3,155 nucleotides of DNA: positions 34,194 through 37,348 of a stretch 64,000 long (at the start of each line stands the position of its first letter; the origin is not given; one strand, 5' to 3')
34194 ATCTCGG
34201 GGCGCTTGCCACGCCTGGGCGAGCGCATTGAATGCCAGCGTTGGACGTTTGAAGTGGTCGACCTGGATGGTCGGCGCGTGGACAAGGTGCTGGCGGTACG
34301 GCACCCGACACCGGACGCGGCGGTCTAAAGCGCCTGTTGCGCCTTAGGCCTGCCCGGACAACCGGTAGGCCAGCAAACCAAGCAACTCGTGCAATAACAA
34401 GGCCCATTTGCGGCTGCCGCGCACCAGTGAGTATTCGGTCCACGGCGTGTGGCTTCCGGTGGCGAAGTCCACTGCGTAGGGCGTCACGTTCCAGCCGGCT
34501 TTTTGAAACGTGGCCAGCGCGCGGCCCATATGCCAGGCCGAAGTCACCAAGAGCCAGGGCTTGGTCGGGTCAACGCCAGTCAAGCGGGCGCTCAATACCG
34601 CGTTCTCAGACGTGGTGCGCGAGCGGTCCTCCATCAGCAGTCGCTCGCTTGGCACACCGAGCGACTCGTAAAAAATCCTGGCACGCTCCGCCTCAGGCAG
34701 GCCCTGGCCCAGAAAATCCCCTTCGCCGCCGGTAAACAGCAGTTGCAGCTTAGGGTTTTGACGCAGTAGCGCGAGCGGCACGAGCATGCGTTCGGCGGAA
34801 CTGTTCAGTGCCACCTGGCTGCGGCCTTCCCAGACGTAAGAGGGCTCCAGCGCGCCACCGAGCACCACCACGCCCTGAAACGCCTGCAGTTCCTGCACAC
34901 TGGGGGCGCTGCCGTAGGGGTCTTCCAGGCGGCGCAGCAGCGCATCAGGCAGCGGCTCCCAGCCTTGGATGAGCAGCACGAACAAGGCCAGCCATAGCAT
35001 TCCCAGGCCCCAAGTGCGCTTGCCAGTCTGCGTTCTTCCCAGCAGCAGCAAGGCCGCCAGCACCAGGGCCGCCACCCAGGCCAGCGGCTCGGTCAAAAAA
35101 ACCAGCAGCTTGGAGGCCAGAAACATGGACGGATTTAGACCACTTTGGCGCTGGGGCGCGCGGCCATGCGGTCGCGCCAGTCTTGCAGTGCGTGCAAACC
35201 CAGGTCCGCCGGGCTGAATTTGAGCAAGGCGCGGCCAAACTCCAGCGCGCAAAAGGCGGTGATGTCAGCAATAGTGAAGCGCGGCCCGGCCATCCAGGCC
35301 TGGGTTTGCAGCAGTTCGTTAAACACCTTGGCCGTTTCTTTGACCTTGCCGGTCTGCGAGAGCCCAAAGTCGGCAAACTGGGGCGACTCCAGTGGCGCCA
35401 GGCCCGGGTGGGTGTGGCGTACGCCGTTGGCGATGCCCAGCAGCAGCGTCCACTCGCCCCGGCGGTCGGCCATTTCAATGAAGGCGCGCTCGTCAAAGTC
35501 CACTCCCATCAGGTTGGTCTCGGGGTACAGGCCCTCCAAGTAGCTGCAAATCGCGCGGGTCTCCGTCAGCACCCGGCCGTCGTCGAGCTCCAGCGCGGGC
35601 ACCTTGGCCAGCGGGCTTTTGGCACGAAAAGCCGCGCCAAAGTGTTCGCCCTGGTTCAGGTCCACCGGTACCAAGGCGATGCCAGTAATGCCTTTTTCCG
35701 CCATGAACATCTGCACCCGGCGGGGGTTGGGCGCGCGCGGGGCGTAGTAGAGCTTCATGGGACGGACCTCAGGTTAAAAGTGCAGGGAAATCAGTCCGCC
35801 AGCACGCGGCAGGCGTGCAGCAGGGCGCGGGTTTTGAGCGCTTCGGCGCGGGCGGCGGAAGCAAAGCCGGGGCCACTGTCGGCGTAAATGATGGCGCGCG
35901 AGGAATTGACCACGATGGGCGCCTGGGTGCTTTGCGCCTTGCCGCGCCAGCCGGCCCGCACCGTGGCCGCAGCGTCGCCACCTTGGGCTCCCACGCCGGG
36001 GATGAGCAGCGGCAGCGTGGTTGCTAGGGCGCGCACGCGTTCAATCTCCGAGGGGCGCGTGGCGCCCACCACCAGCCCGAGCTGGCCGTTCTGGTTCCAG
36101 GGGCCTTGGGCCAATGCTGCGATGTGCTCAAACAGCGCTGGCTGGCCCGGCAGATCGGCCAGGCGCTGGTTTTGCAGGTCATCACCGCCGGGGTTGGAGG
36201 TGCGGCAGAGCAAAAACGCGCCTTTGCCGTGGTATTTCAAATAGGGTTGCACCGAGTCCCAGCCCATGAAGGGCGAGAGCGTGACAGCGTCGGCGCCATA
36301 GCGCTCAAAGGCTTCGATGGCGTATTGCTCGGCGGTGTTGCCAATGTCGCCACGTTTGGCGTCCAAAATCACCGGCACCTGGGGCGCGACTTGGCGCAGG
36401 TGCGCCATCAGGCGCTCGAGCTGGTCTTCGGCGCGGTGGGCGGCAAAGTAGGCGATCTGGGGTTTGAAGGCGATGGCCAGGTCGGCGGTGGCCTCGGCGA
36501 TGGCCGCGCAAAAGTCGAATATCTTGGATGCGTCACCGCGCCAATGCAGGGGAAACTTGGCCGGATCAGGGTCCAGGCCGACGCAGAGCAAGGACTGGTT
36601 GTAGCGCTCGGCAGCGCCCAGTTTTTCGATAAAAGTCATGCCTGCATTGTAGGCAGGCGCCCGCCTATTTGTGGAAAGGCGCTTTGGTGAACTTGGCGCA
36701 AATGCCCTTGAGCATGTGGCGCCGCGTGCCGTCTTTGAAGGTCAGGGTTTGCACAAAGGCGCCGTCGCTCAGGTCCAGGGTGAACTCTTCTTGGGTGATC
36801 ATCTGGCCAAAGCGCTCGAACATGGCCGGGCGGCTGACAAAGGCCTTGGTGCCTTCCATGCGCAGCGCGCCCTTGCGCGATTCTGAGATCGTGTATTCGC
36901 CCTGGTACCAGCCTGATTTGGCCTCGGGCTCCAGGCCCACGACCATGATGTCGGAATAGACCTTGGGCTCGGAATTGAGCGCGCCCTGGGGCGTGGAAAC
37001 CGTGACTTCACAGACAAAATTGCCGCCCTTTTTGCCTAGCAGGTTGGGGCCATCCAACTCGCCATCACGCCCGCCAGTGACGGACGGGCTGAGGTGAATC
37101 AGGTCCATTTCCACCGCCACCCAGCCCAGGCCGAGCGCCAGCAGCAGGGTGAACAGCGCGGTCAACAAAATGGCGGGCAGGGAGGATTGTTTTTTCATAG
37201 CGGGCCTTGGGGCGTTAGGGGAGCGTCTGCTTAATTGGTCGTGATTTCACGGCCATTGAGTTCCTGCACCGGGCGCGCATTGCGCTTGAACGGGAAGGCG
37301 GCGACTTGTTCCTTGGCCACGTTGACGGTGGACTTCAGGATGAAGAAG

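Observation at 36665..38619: Predicted FliA (sigma-28) promoter driving a membrane-anchored coiled-coil alpha-carbonic anhydrase and an anchored unknown protein at the edge of the flagellar locus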

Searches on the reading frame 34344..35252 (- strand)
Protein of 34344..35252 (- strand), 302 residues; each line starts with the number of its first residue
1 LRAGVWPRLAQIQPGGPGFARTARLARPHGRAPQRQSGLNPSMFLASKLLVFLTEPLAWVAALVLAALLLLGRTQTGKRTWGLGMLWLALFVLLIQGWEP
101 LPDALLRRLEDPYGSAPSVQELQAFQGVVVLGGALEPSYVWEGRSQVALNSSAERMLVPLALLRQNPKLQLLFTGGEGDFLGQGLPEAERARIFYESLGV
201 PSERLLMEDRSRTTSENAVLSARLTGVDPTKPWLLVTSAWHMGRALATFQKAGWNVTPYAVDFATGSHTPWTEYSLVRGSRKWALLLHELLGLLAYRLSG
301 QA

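Call 23: search_protein_families(library=ncbifam, proteins=[window:34344-35252:-], max_evalue=0.001)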
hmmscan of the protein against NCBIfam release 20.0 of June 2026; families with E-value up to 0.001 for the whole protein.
window:34344-35252:- (302 aa): 1 family
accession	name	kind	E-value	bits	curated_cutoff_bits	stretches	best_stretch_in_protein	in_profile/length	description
NF007794.0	PRK10494.1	equivalog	2.5e-25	89.4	205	1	43-258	2-206/259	envelope biogenesis factor ElyC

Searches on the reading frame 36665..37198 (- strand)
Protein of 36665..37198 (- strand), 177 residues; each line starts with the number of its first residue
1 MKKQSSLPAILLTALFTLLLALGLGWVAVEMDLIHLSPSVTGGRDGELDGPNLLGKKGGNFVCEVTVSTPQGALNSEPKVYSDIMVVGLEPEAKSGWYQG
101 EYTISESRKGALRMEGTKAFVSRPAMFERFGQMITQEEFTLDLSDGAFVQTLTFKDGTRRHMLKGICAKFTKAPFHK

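Call 3: search_protein_families(library=pfam, proteins=[window:36665-37198:-], max_evalue=0.01)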
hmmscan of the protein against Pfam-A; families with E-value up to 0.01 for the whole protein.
window:36665-37198:- (177 aa): 0 families

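Call 23: search_protein_families(library=ncbifam, proteins=[window:36665-37198:-], max_evalue=0.001)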
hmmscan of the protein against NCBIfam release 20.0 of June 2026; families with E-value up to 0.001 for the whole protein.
window:36665-37198:- (177 aa): 0 families

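Call 29: find_homologous_proteins(query=window:36665-37198:-, max_evalue=0.001)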
Query window:36665-37198:- (177 aa): 204 proteins with E <= 0.001 among 566 candidates; the best 120 are listed.
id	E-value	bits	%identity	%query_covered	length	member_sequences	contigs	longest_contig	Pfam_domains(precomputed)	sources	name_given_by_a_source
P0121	5.2e-110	383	98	100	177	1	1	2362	-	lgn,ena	-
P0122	1.3e-107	375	95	100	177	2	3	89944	-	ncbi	-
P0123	2.7e-104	364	93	100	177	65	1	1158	-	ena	-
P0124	3.0e-103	361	93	99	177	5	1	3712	-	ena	-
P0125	2.6e-102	358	91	100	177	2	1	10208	-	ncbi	-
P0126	1.9e-101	355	88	100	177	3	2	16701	-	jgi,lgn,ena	jgi:hypothetical protein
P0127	6.5e-101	353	89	100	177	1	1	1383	-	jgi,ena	jgi:hypothetical protein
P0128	1.2e-100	352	89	100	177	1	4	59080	-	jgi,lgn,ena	-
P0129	2.4e-100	351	89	100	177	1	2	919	-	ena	-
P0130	3.3e-100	351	88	100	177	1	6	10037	-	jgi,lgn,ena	jgi:hypothetical protein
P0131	3.8e-100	351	89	100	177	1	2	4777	-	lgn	-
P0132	4.5e-100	351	89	100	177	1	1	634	-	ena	-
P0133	8.7e-100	350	88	100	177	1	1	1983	-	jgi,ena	-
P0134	6.9e-97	340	87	99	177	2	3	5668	-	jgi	jgi:hypothetical protein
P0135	2.2e-95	335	85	100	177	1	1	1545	-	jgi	-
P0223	6.1e-47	178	60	66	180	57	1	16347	-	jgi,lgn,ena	jgi:hypothetical protein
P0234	1.2e-44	170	48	88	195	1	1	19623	-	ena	-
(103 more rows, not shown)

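Call 45: search_solved_structures(query=window:36665-37198:-, max_evalue=10)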
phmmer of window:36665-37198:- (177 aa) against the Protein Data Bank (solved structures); distinct sequences matched with E-value up to 10: 20.
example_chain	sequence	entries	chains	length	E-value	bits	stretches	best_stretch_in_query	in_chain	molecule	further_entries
1bse_A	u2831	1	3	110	0.7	12.9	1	20-84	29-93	BARNASE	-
1brj_A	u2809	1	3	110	0.96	12.5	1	20-84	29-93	BARNASE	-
1gou_A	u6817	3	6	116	1.1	12.3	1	19-84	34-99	RIBONUCLEASE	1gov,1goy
1b20_A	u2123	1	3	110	1.2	12.2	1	20-84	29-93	PROTEIN (BARNASE)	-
2kxc_A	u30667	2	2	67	1.2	12.1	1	83-108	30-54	Brain-specific angiogenesis inhibitor 1-associated protein 2-like protein 1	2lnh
1bsb_A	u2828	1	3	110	1.3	12.1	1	20-84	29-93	BARNASE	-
1bsc_A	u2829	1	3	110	1.3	12.1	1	20-84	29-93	BARNASE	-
1bsa_A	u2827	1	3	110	1.3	12.1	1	20-84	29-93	BARNASE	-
4haa_A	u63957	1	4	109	1.3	12.1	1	19-84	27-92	Ribonuclease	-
1b2s_A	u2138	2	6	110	1.4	12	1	18-84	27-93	PROTEIN (BARNASE)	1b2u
1b21_A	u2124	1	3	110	1.4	12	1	20-84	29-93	PROTEIN (BARNASE)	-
1b3s_A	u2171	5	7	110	1.4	11.9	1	20-85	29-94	PROTEIN (BARNASE) | Ribonuclease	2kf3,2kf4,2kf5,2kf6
1bsd_A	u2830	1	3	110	1.5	11.9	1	20-85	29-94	BARNASE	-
2za4_A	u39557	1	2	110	1.5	11.8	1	20-84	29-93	Ribonuclease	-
1brg_A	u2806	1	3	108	1.7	11.7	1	20-84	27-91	BARNASE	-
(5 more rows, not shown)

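Call 49: find_encoding_contigs(protein=P0223, flank=6000, max_places=3)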
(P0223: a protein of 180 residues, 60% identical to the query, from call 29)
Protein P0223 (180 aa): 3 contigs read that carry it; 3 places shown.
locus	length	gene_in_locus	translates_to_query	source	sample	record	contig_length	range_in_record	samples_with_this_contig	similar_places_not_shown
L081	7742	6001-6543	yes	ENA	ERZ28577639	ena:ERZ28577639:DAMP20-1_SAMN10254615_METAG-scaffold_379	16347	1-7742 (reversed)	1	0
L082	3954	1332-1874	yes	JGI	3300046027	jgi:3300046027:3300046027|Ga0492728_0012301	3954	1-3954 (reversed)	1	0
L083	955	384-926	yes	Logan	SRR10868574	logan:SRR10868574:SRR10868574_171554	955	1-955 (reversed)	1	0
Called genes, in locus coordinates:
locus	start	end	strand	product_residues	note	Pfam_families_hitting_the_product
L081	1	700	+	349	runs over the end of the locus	PF03448:MgtE_N (faint), PF14842:FliG_N, PF14841:FliG_M, PF01706:FliG_C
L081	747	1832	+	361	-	PF02108:FliH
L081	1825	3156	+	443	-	PF00006:ATP-synt_ab, PF18269:T3SS_ATPase_C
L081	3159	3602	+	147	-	PF02050:FliJ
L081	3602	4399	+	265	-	-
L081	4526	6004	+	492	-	PF00194:Carb_anhydrase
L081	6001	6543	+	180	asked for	-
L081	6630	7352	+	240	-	PF02698:DUF218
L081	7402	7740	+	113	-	?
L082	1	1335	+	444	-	?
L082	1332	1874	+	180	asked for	-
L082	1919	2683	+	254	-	PF02698:DUF218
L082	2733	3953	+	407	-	?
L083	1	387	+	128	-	?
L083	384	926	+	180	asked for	-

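Call 50: find_encoding_contigs(protein=P0234, flank=6000, max_places=2)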
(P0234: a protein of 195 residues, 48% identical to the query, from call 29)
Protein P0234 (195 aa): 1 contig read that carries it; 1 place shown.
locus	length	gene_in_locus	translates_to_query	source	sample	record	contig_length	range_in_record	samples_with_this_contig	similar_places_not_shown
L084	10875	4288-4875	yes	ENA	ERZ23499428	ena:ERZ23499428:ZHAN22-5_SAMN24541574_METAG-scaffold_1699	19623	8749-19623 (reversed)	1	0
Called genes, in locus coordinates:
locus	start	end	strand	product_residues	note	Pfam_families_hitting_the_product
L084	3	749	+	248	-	?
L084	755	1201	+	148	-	PF02050:FliJ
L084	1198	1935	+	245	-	-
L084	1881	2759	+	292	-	-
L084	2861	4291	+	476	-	PF00194:Carb_anhydrase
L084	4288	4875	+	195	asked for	-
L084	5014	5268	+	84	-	PF02604:PhdYeFM_antitox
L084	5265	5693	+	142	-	PF01850:PIN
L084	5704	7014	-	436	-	PF01595:CNNM, PF00571:CBS (weak), PF03471:CorC_HlyC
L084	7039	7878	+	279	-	PF00149:Metallophos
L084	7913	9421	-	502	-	PF00270:DEAD, PF04851:ResIII, PF00271:Helicase_C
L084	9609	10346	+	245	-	PF02661:Fic (weak)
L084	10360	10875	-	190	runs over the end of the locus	PF22769:DCD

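Call 64: predict_structure(alignment_id=A3)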
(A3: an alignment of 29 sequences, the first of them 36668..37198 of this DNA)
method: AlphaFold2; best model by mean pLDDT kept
length: 177 residues; sequences in the alignment: 29
mean_pLDDT: 79.1   pTM: 0.61
mean pLDDT of the five models: 79.1, 78.0, 77.8, 76.6, 76.1
residues with pLDDT >= 90: 67; 70-90: 64; 50-70: 27; < 50: 19
segments of 3 or more residues with pLDDT < 50: 37-51
pLDDT, mean of each block of 10 residues (from residue 1): 65 90 78 53 39 66 92 88 91 88 71 90 87 92 92 93 88 52
secondary structure, 60 per line:
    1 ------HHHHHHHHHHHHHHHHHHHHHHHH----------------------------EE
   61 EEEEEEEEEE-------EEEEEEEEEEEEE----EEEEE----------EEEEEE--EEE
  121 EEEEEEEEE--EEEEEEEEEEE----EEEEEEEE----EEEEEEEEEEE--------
elements in order: H7-30 E59-70 E78-90 E95-99 E110-115 E118-129 E132-142 E147-154 E159-169

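Call 71: fold_search(model_id=the predicted structure, library=pdb)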
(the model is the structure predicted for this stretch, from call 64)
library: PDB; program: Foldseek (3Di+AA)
matches with E <= 10: 1129; with E <= 0.001: 0
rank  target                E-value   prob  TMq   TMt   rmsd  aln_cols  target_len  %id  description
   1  8cgm_A                2.0e-03  0.99  0.31  0.29   9.2       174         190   11  Structure of the lipoprotein transporter LolA from Porphyromonas gingivalis (released 2023-06-21)
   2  3wjb_A                4.5e-03  1.00  0.35  0.39   9.9       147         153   12  Crystal structure of mutant nitrobindin M75L/H76L/Q96C/M148L/H158L (NB4) from Arabidopsis thaliana (released 2014-04-09)
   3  4ki3_I                5.3e-03  0.96  0.27  0.27  11.8       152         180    8  1.70 Angstrom resolution crystal structure of outer-membrane lipoprotein carrier protein (lolA) from Yersinia pestis C (released 2013-05-15)
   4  4ki3_D                6.3e-03  0.96  0.30  0.30  11.9       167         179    9  1.70 Angstrom resolution crystal structure of outer-membrane lipoprotein carrier protein (lolA) from Yersinia pestis C (released 2013-05-15)
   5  4o3x                  7.0e-03  0.99  0.34  0.27   6.1       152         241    6  Crystal structure of the vaccine antigen Transferrin Binding Protein B (TbpB) mutant Phe-171-Ala from Actinobacillus ple (released 2015-01-14)
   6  4ki3_G                9.7e-03  0.90  0.27  0.26  11.8       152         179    7  1.70 Angstrom resolution crystal structure of outer-membrane lipoprotein carrier protein (lolA) from Yersinia pestis C (released 2013-05-15)
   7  7z6w                  1.0e-02  0.80  0.27  0.26  12.1       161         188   10  Complex of E. coli LolA and lipoprotein (released 2022-09-07)
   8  9ya0_KE               1.6e-02  0.33  0.16  0.08  16.2       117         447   10  Cryo-EM structure of pre-conoid ring 2 (PCR P2 ring)from Toxoplasma gondii (released 2025-11-19)
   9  6cuj_A                1.7e-02  0.99  0.36  0.41   5.8       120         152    9  Crystal structure of the C-terminal domain of neisserial heparin binding antigen (NHBA) (released 2018-09-26)
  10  6cuj_B                1.7e-02  0.99  0.34  0.39   5.8       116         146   11  Crystal structure of the C-terminal domain of neisserial heparin binding antigen (NHBA) (released 2018-09-26)
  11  6f3z_B                1.9e-02  0.84  0.29  0.28  12.0       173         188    9  Complex of E. coli LolA and periplasmic domain of LolC (released 2018-07-25)
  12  3hoe_A                2.3e-02  0.97  0.34  0.27   6.1       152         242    7  Crystal Structure of Surface Lipoprotein (released 2009-10-06)
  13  3wje_B                2.4e-02  0.97  0.36  0.39   9.4       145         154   12  Crystal structure of mutant nitrobindin M75W/H76L/Q96C/M148L/H158L (NB6) from Arabidopsis thaliana (released 2014-04-02)
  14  7q4y_B                3.2e-02  0.98  0.37  0.38   6.0       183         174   10  human Gid4 bound to a Gly/N-peptide (released 2022-03-09)
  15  6fhm_A                3.3e-02  0.41  0.19  0.18  21.3       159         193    6  Crystal structure of the F47E mutant of the lipoprotein localization factor, LolA (released 2018-07-25)
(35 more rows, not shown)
